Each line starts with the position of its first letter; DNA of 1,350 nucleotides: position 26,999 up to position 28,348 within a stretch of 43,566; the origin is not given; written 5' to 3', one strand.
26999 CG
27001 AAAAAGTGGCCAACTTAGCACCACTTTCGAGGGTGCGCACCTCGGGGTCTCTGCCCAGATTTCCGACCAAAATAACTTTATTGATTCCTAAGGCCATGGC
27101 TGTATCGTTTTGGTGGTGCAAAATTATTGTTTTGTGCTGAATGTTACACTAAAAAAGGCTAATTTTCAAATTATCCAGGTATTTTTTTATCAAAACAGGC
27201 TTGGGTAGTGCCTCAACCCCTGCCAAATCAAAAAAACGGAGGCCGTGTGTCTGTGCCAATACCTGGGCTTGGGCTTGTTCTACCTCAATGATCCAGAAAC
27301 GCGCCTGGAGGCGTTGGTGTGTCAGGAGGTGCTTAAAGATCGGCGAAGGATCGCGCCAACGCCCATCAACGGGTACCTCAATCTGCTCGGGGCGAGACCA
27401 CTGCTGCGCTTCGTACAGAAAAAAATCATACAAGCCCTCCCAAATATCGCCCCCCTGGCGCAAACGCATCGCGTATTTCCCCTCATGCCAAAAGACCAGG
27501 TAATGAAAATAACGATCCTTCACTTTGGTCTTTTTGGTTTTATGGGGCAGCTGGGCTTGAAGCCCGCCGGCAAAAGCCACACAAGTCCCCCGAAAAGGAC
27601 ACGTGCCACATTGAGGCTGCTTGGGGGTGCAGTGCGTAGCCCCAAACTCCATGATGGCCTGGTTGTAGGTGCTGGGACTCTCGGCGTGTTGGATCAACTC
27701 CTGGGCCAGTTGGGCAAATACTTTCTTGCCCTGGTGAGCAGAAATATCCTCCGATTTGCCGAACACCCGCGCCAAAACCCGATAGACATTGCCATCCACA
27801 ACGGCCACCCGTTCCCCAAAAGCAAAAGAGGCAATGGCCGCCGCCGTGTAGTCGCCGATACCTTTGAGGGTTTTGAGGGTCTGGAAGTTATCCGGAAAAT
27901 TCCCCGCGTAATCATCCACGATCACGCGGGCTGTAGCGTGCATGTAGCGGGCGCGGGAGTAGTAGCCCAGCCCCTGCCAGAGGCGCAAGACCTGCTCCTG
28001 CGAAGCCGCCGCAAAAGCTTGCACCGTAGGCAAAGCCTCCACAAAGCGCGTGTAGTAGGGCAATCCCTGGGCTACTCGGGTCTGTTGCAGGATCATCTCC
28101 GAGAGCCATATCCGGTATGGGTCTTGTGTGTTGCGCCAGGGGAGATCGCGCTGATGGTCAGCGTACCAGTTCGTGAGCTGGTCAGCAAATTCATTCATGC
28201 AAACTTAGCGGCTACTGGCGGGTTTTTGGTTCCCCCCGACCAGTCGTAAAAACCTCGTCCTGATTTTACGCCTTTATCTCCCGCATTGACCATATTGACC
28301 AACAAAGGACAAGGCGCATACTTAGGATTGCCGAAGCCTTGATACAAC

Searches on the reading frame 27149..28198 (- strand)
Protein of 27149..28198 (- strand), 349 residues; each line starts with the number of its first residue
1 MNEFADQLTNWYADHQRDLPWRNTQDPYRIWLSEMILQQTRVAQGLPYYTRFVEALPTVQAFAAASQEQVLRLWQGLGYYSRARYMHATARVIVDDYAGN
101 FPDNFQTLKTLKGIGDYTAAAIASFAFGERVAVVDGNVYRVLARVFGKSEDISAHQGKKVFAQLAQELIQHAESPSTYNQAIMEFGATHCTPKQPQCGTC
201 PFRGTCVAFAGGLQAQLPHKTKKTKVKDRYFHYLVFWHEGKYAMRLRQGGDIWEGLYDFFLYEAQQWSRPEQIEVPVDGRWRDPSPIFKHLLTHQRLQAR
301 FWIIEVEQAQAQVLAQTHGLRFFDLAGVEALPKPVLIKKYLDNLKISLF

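Call 3: search_protein_families(library=pfam, proteins=[window:27149-28198:-], max_evalue=1)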
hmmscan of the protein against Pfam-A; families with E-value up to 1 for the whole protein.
window:27149-28198:- (349 aa): 6 families
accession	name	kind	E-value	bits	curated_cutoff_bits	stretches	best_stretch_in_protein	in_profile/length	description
PF00730.31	HhH-GPD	-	1.9e-19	70.4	26.2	1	33-161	2-102/108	HhH-GPD superfamily base excision DNA repair protein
PF14815.12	NUDIX_4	-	5.5e-12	45.9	35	1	233-342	2-112/113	NUDIX domain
PF00633.29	HHH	-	0.00016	21.8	24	1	99-125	4-30/30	Helix-hairpin-helix motif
PF10576.14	EndIII_4Fe-2S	-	0.0051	17.5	20.5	1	190-206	1-17/17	Iron-sulfur binding domain of endonuclease III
PF14520.12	HHH_5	-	0.16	12.9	27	0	105-137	1-33/57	Helix-hairpin-helix domain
PF15165.12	REC114-like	-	0.2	11.8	27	1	147-184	168-205/236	Meiotic recombination protein REC114-like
